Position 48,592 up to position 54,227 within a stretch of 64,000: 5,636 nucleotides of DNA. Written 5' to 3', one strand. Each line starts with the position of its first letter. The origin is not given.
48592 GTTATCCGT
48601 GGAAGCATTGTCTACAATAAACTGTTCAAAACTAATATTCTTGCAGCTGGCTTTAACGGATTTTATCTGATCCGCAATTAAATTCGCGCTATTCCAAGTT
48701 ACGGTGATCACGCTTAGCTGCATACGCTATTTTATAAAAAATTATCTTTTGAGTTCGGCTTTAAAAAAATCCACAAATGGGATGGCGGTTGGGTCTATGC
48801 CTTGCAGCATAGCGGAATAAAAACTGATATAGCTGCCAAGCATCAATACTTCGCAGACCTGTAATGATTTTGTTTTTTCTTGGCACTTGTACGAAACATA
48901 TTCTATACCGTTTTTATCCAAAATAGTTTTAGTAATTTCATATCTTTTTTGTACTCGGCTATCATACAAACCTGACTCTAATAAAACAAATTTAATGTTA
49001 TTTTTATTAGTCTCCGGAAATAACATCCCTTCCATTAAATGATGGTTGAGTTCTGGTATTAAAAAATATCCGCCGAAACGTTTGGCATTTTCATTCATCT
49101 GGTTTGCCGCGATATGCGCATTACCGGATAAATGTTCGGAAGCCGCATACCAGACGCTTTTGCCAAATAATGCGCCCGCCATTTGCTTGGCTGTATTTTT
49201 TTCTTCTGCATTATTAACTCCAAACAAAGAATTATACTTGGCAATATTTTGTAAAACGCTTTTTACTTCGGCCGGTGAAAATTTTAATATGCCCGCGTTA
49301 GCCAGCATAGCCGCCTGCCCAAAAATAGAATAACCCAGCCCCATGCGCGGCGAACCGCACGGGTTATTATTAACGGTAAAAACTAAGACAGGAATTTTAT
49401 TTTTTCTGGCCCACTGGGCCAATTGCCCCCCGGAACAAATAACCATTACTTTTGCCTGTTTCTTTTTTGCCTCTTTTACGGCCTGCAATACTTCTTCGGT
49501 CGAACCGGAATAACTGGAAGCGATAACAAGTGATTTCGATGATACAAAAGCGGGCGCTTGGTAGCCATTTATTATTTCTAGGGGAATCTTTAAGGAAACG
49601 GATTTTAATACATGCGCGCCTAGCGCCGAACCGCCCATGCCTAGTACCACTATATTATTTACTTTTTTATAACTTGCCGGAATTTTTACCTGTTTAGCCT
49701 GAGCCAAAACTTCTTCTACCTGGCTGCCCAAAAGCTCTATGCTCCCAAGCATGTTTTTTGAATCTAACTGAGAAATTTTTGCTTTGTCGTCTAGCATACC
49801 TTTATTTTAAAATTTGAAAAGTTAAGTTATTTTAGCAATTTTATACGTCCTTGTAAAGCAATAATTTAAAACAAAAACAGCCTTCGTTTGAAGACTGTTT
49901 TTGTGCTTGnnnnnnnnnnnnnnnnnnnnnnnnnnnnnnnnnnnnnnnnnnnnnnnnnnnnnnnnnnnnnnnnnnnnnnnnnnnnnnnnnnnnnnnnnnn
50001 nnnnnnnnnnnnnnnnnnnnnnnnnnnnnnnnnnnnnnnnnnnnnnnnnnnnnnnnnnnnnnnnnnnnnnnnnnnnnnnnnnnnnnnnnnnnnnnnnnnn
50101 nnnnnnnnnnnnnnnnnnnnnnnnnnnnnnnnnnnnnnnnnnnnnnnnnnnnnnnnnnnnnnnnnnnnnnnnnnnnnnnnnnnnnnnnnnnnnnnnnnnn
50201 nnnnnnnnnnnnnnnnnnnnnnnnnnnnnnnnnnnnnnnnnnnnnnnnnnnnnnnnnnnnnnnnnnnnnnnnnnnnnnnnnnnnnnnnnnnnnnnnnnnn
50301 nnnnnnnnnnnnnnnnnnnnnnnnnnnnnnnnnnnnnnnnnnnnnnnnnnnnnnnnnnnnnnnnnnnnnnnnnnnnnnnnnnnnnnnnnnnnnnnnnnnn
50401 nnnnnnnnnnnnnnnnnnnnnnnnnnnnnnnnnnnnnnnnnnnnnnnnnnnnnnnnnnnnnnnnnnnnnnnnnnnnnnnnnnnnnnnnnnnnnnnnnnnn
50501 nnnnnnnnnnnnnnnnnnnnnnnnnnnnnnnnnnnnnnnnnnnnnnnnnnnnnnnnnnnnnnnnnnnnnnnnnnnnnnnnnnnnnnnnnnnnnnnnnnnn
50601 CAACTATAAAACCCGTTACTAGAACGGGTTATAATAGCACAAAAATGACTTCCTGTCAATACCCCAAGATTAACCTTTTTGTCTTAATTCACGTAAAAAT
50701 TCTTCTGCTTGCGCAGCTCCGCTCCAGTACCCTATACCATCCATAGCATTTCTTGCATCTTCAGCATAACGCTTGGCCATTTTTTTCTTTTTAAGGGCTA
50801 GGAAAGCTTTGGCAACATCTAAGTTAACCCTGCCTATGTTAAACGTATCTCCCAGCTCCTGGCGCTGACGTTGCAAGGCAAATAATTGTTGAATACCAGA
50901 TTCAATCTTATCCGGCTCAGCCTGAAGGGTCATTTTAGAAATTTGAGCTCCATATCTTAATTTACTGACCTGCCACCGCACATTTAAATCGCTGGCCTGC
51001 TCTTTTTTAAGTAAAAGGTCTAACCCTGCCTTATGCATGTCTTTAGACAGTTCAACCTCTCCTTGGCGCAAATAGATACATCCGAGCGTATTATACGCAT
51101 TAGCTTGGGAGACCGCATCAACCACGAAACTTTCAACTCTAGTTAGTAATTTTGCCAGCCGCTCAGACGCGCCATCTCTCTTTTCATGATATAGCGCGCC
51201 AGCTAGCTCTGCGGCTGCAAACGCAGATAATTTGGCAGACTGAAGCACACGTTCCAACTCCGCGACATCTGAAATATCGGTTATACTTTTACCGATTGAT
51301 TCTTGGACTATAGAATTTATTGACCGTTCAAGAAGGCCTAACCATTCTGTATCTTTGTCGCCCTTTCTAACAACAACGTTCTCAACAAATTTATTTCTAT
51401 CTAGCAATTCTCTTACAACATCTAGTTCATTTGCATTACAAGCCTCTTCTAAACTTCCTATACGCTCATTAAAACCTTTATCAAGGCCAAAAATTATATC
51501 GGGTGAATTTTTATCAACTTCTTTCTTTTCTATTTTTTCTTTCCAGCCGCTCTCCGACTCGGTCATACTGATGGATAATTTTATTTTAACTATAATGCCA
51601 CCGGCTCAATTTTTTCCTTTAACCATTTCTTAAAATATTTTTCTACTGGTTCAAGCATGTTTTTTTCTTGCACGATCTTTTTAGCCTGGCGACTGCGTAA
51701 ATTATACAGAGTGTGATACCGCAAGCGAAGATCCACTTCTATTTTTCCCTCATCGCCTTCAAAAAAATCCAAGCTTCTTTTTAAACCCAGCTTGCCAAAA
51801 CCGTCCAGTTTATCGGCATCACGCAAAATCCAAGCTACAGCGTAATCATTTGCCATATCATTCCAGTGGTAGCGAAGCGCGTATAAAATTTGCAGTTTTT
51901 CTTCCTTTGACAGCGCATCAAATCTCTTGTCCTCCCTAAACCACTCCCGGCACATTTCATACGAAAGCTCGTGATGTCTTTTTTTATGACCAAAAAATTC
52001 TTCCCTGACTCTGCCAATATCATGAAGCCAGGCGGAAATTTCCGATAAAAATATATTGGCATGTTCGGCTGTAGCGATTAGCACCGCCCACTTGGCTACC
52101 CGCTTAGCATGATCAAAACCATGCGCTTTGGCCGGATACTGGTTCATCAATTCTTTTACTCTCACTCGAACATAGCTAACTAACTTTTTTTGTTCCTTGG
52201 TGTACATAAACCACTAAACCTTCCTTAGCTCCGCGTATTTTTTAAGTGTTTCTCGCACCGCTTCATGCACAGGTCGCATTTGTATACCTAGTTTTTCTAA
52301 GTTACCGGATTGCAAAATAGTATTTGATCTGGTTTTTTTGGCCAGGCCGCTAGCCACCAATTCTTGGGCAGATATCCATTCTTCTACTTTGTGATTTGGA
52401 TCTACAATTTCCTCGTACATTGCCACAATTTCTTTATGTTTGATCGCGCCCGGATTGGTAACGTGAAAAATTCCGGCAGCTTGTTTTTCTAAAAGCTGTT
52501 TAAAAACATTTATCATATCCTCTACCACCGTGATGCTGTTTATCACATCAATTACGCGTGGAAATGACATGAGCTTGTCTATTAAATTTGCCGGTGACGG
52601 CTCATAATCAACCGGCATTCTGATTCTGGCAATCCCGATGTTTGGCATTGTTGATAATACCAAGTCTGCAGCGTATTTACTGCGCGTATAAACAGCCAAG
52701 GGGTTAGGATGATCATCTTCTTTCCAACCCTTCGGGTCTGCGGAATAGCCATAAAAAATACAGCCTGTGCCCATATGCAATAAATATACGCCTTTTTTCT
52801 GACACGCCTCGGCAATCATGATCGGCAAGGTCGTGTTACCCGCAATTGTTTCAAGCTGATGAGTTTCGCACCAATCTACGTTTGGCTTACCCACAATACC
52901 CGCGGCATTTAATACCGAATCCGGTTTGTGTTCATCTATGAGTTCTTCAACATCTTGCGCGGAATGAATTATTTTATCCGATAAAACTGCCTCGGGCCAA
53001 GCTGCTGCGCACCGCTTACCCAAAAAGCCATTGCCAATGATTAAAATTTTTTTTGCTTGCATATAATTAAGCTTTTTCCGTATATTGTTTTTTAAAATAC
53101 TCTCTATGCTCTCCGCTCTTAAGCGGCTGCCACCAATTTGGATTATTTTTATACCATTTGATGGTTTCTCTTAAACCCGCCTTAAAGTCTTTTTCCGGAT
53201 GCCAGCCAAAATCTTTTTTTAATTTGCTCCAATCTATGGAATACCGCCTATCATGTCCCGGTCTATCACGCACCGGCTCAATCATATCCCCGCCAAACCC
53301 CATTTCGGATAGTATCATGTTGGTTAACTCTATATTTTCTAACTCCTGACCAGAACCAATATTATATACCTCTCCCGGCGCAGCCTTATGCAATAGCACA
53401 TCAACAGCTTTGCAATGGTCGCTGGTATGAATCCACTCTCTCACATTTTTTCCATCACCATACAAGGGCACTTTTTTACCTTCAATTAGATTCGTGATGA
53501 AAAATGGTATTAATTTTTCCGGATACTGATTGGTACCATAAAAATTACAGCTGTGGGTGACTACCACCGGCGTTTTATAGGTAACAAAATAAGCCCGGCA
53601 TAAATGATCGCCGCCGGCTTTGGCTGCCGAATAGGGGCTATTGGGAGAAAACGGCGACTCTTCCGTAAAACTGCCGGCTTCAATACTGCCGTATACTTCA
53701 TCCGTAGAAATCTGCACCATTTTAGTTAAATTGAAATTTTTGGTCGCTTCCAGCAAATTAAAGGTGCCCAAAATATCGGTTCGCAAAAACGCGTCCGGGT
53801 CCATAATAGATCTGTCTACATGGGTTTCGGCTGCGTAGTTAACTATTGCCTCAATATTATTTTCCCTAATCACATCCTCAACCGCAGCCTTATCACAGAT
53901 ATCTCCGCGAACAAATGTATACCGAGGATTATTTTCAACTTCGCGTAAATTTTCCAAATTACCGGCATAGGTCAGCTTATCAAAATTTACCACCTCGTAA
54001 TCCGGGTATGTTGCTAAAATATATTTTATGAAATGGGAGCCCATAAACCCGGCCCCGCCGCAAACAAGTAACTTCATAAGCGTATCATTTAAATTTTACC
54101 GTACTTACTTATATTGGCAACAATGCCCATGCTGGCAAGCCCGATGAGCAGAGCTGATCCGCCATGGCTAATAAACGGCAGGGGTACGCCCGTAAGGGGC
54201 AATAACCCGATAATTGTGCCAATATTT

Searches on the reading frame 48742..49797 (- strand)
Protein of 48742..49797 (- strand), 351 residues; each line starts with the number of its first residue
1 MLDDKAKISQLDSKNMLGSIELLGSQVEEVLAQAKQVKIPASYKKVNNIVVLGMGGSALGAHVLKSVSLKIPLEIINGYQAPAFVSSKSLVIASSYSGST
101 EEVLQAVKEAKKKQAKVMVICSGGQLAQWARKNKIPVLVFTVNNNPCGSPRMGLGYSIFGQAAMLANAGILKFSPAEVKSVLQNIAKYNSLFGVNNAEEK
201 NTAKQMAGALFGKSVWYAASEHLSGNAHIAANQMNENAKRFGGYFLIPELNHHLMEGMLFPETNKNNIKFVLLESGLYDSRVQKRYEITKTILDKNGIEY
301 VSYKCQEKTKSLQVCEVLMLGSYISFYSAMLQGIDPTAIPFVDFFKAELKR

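Call 59: search_protein_families(library=pfam, proteins=[window:48742-49797:-], max_evalue=0.00001)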
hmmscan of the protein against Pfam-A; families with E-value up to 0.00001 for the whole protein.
window:48742-49797:- (351 aa): 2 families
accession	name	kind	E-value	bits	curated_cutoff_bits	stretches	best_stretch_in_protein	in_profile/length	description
PF10432.14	bact-PGI_C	-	1.4e-30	106.6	24.5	1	199-349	1-151/151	Bacterial phospho-glucose isomerase C-terminal SIS domain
PF01380.27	SIS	-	1.2e-07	32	25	1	44-123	3-89/131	SIS domain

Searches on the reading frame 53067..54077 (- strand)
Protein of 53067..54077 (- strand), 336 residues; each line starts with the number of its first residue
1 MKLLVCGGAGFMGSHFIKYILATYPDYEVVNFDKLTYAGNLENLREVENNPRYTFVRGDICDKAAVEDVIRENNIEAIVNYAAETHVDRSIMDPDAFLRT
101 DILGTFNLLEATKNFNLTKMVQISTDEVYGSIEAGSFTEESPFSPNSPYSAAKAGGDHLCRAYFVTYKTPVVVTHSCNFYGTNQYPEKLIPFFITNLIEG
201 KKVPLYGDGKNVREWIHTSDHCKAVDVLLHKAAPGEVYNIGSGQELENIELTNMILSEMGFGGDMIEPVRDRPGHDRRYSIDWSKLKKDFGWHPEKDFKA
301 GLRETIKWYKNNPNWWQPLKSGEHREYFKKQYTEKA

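Call 59: search_protein_families(library=pfam, proteins=[window:53067-54077:-], max_evalue=0.00001)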
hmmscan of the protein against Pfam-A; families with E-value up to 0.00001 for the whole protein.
window:53067-54077:- (336 aa): 6 families
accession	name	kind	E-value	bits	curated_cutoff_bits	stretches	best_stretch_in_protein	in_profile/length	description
PF16363.11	GDP_Man_Dehyd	-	4.9e-79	266.6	27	1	4-305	1-332/332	GDP-mannose 4,6 dehydratase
PF01370.27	Epimerase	-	8.3e-62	209.1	20.9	1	4-241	2-240/240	NAD dependent epimerase/dehydratase family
PF04321.23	RmlD_sub_bind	-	1.1e-17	64.5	27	1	1-307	1-283/287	RmlD substrate binding domain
PF02719.21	Polysacc_synt_2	-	4.7e-16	59.3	20.2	1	3-258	1-246/293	Polysaccharide biosynthesis protein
PF01073.25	3Beta_HSD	-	2e-14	53.7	22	1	4-158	1-155/280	3-beta hydroxysteroid dehydrogenase/isomerase family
PF07993.18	NAD_binding_4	-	6.7e-08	32.4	20.1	1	6-171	2-199/258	Male sterility protein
